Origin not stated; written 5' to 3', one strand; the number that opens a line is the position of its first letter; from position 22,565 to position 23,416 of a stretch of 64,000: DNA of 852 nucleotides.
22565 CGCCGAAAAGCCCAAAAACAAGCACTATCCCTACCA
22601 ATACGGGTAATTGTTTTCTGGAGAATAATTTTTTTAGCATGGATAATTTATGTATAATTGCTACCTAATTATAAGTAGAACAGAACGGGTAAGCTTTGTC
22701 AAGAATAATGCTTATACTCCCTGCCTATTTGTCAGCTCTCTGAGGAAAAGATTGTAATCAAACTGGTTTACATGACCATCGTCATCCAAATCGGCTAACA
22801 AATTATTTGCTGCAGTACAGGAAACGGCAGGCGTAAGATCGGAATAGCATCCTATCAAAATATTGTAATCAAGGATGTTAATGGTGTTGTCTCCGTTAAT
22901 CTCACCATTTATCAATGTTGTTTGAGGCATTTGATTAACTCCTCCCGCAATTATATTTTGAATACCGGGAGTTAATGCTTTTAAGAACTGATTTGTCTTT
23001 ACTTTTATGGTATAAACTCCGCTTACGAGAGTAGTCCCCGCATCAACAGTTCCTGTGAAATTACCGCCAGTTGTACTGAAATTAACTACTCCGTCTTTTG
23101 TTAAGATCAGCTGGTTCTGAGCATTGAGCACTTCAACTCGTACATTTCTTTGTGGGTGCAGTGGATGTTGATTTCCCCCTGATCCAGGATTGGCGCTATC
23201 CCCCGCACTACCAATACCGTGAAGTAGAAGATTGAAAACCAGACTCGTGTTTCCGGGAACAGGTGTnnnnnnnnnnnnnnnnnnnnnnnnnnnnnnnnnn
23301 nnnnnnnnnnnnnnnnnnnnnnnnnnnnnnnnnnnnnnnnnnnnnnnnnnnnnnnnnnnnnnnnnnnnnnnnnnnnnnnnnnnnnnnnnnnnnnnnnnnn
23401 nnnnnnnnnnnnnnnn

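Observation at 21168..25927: Three tandem dockerin-tailed Cys/Asp/Asn-rich secreted proteins with a 900-bp gene-converted block and hypervariable N-termini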

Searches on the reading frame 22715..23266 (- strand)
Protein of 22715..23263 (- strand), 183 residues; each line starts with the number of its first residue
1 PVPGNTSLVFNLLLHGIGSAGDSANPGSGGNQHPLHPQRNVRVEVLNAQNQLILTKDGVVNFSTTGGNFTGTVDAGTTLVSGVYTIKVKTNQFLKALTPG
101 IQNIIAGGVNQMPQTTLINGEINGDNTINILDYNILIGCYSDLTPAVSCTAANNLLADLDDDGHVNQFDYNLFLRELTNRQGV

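Call 14: search_solved_structures(query=window:22715-23263:-, max_evalue=10, show_alignments=4)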
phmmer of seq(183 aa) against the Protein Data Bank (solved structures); distinct sequences matched with E-value up to 10: 12.
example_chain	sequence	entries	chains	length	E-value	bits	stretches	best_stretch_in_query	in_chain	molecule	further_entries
2ccl_B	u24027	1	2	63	0.016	18.7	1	118-177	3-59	ENDO-1,4-BETA-XYLANASE Y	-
1ohz_B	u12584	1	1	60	0.025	18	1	120-177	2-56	ENDO-1,4-BETA-XYLANASE Y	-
2y3n_B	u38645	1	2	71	0.07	16.6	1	118-171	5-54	CELLULOSOMAL FAMILY-48 PROCESSIVE GLYCOSIDE HYDROLASE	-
4cj0_A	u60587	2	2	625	0.084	16.3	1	101-177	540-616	ENDOGLUCANASE D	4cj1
2yik_A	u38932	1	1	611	0.084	16.3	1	111-177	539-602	ENDOGLUCANASE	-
1clc_A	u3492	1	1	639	0.089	16.2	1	101-177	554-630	ENDOGLUCANASE CELD; EC: 3.2.1.4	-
5nrk_B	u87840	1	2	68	0.28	14.6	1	102-136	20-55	DocCel5: Type I dockerin repeat domain from A. cellulolyticus family 5 endoglucanase WP_01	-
5nrm_B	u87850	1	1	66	0.32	14.4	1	102-136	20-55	DocCel5: Type I dockerin repeat domain from A. cellulolyticus family 5 endoglucanase WP_01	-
2b59_B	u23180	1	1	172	0.73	13.3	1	79-169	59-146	Cellulosomal scaffolding protein A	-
2mte_A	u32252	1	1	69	0.8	13.1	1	116-176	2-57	Cellulose 1,4-beta-cellobiosidase (reducing end) CelS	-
5g5d_B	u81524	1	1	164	0.86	13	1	79-169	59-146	CELLULOSOMAL-SCAFFOLDING PROTEIN A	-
4dh2_B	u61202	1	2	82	1.1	12.7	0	119-136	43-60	Dockerin type 1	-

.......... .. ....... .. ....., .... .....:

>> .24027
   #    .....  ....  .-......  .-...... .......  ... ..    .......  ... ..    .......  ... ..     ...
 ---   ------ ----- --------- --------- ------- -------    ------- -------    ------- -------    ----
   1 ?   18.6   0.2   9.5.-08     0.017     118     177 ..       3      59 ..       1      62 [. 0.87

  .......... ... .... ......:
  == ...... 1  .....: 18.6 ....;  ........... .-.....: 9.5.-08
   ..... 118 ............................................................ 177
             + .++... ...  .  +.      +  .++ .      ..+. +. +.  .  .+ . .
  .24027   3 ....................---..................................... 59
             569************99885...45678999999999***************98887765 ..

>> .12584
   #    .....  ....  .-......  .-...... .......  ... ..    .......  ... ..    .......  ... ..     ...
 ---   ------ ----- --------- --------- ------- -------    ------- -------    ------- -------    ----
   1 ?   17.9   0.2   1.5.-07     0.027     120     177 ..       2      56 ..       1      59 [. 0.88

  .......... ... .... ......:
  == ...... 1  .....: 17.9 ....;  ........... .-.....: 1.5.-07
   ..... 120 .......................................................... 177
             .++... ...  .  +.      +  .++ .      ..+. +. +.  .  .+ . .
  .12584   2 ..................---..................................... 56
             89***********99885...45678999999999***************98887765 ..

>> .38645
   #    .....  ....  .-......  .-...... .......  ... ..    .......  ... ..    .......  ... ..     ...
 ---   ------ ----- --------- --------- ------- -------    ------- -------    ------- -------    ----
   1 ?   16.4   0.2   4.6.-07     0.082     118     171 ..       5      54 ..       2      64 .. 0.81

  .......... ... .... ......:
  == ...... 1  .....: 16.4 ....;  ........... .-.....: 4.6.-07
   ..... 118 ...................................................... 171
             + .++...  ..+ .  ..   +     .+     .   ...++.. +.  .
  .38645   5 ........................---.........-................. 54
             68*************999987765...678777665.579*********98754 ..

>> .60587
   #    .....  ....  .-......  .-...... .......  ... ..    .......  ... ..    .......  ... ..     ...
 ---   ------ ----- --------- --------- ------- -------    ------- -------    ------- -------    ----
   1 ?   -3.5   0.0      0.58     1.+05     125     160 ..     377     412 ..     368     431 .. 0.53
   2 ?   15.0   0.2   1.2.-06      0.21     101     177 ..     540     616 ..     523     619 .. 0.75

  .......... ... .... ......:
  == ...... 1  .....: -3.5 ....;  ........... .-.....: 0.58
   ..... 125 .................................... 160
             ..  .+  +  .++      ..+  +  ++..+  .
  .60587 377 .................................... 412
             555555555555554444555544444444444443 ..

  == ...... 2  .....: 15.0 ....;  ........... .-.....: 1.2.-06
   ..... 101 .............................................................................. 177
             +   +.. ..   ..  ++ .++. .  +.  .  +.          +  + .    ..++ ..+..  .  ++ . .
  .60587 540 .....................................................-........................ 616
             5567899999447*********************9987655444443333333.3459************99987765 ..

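Call 20: search_solved_structures(query=A1, max_evalue=1, show_alignments=2)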
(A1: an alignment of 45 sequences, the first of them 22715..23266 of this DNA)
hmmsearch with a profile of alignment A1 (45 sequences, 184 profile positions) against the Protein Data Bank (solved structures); distinct sequences matched with E-value up to 1: 25.
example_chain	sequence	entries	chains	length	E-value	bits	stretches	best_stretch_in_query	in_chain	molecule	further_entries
2b59_B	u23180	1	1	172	1.4e-06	31.4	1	79-171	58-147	Cellulosomal scaffolding protein A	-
3kcp_A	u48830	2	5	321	4.1e-06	29.9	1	79-171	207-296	Cellulosomal-scaffolding protein A | Cellulosome anchoring protein cohesin region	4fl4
5g5d_B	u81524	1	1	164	1.3e-05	28.2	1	79-171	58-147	CELLULOSOMAL-SCAFFOLDING PROTEIN A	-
4fl4_A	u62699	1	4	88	0.00024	24.1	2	121-178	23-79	Glycoside hydrolase family 9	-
2ccl_B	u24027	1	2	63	0.0036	20.3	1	119-178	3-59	ENDO-1,4-BETA-XYLANASE Y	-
1ohz_B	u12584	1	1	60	0.0045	20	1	121-178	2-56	ENDO-1,4-BETA-XYLANASE Y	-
4wi0_B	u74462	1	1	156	0.0065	19.4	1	78-170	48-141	Cellulosomal scaffoldin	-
4u3s_B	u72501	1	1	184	0.015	18.3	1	78-170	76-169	Cellulosomal scaffoldin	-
2yik_A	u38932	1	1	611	0.016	18.2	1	114-176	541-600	ENDOGLUCANASE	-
1daq_A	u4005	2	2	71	0.018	18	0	154-171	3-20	ENDOGLUCANASE SS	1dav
2mte_A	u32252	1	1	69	0.021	17.8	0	154-178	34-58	Cellulose 1,4-beta-cellobiosidase (reducing end) CelS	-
4cj0_A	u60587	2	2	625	0.021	17.7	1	112-177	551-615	ENDOGLUCANASE D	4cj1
1clc_A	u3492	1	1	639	0.022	17.7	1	112-177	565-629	ENDOGLUCANASE CELD; EC: 3.2.1.4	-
6kg9_A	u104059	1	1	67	0.08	15.9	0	153-172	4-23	And cellulose-binding endoglucanase family 9 CelL ortholog dockerin domain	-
5k39_B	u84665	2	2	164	0.12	15.3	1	84-179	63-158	Dockerin module from a protein of unknown function | Ig domain protein group 2 domain protein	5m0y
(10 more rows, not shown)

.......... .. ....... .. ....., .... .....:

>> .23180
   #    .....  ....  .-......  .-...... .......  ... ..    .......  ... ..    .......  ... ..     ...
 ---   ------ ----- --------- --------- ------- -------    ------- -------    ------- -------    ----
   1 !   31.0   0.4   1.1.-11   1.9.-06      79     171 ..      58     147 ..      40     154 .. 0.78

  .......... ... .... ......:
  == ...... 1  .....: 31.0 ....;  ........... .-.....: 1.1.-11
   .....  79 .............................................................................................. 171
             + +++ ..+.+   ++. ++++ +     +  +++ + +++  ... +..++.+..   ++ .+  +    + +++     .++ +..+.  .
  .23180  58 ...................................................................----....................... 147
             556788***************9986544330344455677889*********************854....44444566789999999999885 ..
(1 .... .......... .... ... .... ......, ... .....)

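Call 22: search_protein_families(library=pfam, alignment_id=A1, max_evalue=0.01)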
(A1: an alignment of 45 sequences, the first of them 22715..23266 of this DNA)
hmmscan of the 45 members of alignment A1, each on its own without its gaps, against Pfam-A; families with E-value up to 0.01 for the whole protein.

A. member 1, window:22715-23266:- (184 aa): 2 families
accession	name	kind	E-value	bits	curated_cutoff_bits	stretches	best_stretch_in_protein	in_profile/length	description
PF00404.24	Dockerin_1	-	2.5e-05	24.8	22.9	1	123-176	4-54/57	Dockerin type I domain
PF13860.13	FlgD_ig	-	0.00035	20.9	27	1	37-92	20-76/79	FlgD Ig-like domain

B. families by the number of members that match (of 45 scanned): 5 families
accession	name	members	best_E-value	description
PF00404.24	Dockerin_1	40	4.4e-08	Dockerin type I domain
PF13860.13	FlgD_ig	12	2.5e-06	FlgD Ig-like domain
PF18962.6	Por_Secre_tail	5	0.0014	Secretion system C-terminal sorting domain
PF18080.7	Gal_mutarotas_3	2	0.0004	Galactose mutarotase-like fold domain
PF05345.18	He_PIG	1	0.0044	Putative Ig domain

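Call 24: predict_structure(alignment_id=A1)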
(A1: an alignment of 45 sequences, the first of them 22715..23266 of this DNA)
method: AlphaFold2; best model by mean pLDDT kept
length: 184 residues; sequences in the alignment: 45
mean_pLDDT: 93.5   pTM: 0.87
mean pLDDT of the five models: 93.5, 92.8, 92.3, 91.5, 91.2
residues with pLDDT >= 90: 160; 70-90: 20; 50-70: 3; < 50: 1
segments of 3 or more residues with pLDDT < 50: none
pLDDT, mean of each block of 10 residues (from residue 1): 83 97 91 96 97 97 97 96 98 96 96 97 92 94 87 93 95 94 65
secondary structure, 60 per line:
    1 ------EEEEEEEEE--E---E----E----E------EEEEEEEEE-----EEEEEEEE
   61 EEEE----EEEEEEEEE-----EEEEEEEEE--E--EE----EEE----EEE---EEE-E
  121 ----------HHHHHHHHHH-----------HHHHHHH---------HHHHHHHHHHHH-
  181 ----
elements in order: E7-15 E39-47 E53-64 E69-77 E83-91 E103-105 E110-112 E116-118 H131-140 H152-158 H168-179

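Call 27: fold_search(model_id=the predicted structure, library=pdb)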
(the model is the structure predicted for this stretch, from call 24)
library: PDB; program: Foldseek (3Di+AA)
matches with E <= 10: 1866; with E <= 0.001: 1
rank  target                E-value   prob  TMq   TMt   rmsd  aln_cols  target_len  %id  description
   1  5k39_B                2.0e-04  1.00  0.51  0.60   6.0       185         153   14  THE TYPE II COHESIN DOCKERIN COMPLEX FROM CLOSTRIDIUM THERMOCELLUM (released 2017-03-29)
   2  8qox_B                2.4e-03  1.00  0.32  0.15   5.0       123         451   12  Two-component assembly of SlaA and SlaB S-layer proteins of Sulfolobus acidocaldarius (released 2024-02-21)
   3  1qmu_A                3.2e-03  1.00  0.28  0.15   6.0       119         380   13  Duck carboxypeptidase D domain II (released 2000-10-13)
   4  4gqz_B                3.4e-03  0.98  0.28  0.32   7.8       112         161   17  Crystal Structure of S.CueP (released 2013-08-14)
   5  8ryc_A                1.2e-02  0.35  0.21  0.19  16.4       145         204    9  TEAD2 with an inhibitor (released 2025-02-19)
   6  8gy5_Q                1.5e-02  0.21  0.19  0.27  13.6       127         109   14  High-resolution structure of the cemiplimab Fab in complex with PD-1 (released 2023-10-04)
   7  8xub_E                1.7e-02  0.23  0.19  0.18  12.2       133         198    8  Crystal structure of Y-50 TCR (released 2025-01-01)
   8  8cem_F                1.8e-02  0.54  0.21  0.08  12.9       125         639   10  Structure of bovine native C3, re-refinement (released 2023-04-05)
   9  6fhv_A                1.9e-02  0.87  0.30  0.12   6.8       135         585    7  Crystal structure of Penicillium oxalicum Glucoamylase (released 2018-05-09)
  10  6bj2_D                1.9e-02  0.15  0.16  0.15  14.7       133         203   11  TCR589 in complex with HIV(Pol448-456)/HLA-B35 (released 2018-07-25)
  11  8rvd_H                2.0e-02  0.30  0.20  0.20  12.0       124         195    9  Unbound murine diabetogenic 4.1 TCR (released 2025-02-12)
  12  8rvd_G                2.0e-02  0.30  0.21  0.20  12.4       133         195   10  Unbound murine diabetogenic 4.1 TCR (released 2025-02-12)
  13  2ak4_D                2.0e-02  0.30  0.18  0.17   9.1        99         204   11  Crystal Structure of SB27 TCR in complex with HLA-B*3508-13mer peptide (released 2005-10-11)
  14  8rxv_A                2.0e-02  0.28  0.20  0.19  16.8       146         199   10  TEAD2 with an inhibitor (released 2025-02-19)
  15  8pon_A                2.1e-02  0.28  0.21  0.19  16.9       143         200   10  TEAD2 in complex with an inhibitor (released 2023-11-22)
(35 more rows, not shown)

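Call 37: find_related_loci(query=A1, collection=genome_contigs, flank=10000)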
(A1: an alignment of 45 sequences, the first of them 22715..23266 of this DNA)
Query A1 (184 aa) in genome_contigs; peptide patterns used: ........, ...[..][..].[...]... (x = any residue, [..] = any of these).
597 stretches matched a pattern (row limit reached: there are more); 149 encode a relative of the query (tblastn E <= 1e-3); the best 80 are kept; 76 distinct loci.
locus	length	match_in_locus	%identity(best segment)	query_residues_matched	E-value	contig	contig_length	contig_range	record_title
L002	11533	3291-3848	70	2-183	2e-84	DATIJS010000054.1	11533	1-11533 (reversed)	MAG TPA_asm: Candidatus Saccharimonadales bacterium isolate SMAG_U15697 k141_578603, whole genome shotgun sequence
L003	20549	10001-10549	59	1-183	4e-71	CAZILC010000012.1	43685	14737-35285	MAG TPA_asm: uncultured Gammaproteobacteria bacterium isolate SRP200132_co1_59 genome assembly, contig: NODE_1407_length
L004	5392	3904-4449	62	1-183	5e-71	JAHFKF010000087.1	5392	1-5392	MAG: Candidatus Levyibacteriota bacterium isolate nzgw403 NODE_15723_length_5393_cov_3.250759, whole genome shotgun sequ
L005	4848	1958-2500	60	3-183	7e-71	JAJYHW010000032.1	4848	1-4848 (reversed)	MAG: bacterium isolate DBS1-3.bin97 NODE_41013_length_4848_cov_1.48401, whole genome shotgun sequence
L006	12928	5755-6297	56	3-183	2e-70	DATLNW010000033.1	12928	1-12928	MAG TPA_asm: Lysobacterales bacterium isolate SMAG_U13810 k141_5130122, whole genome shotgun sequence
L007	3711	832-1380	58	1-183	4e-70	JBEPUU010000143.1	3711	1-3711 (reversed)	MAG: bacterium isolate 22E.metabat2_refined.014_sub NODE_30359_length_3711_cov_6.179158, whole genome shotgun sequence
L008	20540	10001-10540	61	4-183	2e-69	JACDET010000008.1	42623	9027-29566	MAG: Candidatus Levyibacteriota bacterium isolate MGR_bin367 SD2903_NODE_78_length_42623_cov_1.047157, whole genome shot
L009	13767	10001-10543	59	3-183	2e-68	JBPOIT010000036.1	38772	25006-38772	MAG: Candidatus Levyibacteriota bacterium isolate MAG_784 c_000000578631, whole genome shotgun sequence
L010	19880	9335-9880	61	1-183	4e-68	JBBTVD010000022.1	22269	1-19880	MAG: Patescibacteria group bacterium isolate H14-bin010_1 H14_bin010_1_000000000022, whole genome shotgun sequence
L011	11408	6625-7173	64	1-183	1e-67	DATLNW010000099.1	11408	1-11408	MAG TPA_asm: Lysobacterales bacterium isolate SMAG_U13810 k141_2630575, whole genome shotgun sequence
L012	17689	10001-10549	58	1-183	3e-67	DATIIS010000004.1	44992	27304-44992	MAG TPA_asm: Candidatus Saccharimonadales bacterium isolate SMAG_U15671 k141_123146, whole genome shotgun sequence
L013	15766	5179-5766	54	1-183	3e-66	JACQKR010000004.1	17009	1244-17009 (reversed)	MAG: Candidatus Levyibacteriota bacterium isolate NC_groundwater_1182_Ag_S-0.1um_43_56 S_p1_S3_coassembly_k141_317109, w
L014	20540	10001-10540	58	4-183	3e-66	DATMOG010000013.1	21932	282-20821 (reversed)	MAG TPA_asm: Candidatus Sulfotelmatobacter sp. isolate SMAG_U12870 k141_2146417, whole genome shotgun sequence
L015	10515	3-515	60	14-183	1e-65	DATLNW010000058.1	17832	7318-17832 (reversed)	MAG TPA_asm: Lysobacterales bacterium isolate SMAG_U13810 k141_4818870, whole genome shotgun sequence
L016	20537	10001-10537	56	5-183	3e-64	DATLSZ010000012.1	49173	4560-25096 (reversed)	MAG TPA_asm: Candidatus Acidiferrales bacterium isolate SMAG_U13943 k141_293969, whole genome shotgun sequence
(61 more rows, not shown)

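Call 78: search_protein_representatives(alignment_id=A1)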
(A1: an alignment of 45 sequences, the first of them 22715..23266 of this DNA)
Query: 45 sequences, 184 profile positions. Proteins with E-value up to 0.001 (for the whole library): 3355; up to 1e-10: 2013; up to 1e-30: 1010. The best 150 are listed.
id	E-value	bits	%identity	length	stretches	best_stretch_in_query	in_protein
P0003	1.5e-81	288.8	-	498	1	2-184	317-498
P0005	5.1e-81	287.1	-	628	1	3-184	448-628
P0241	5.5e-80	283.7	-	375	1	1-184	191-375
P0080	7.5e-80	283.3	-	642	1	1-184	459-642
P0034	7.6e-80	283.3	-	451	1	2-184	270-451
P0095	8.3e-80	283.2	-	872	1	1-184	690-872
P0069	4.2e-79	280.9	-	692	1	2-184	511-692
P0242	4.2e-79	280.9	-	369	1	1-184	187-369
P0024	2.4e-78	278.4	-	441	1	2-184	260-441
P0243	5.2e-78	277.3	-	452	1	2-184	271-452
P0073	5.7e-78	277.2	-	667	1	2-183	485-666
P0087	7.4e-78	276.8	-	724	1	5-184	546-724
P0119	1.0e-77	276.4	-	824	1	2-184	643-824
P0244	1.6e-77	275.7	-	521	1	4-184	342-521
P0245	2.6e-77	275.0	-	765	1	3-184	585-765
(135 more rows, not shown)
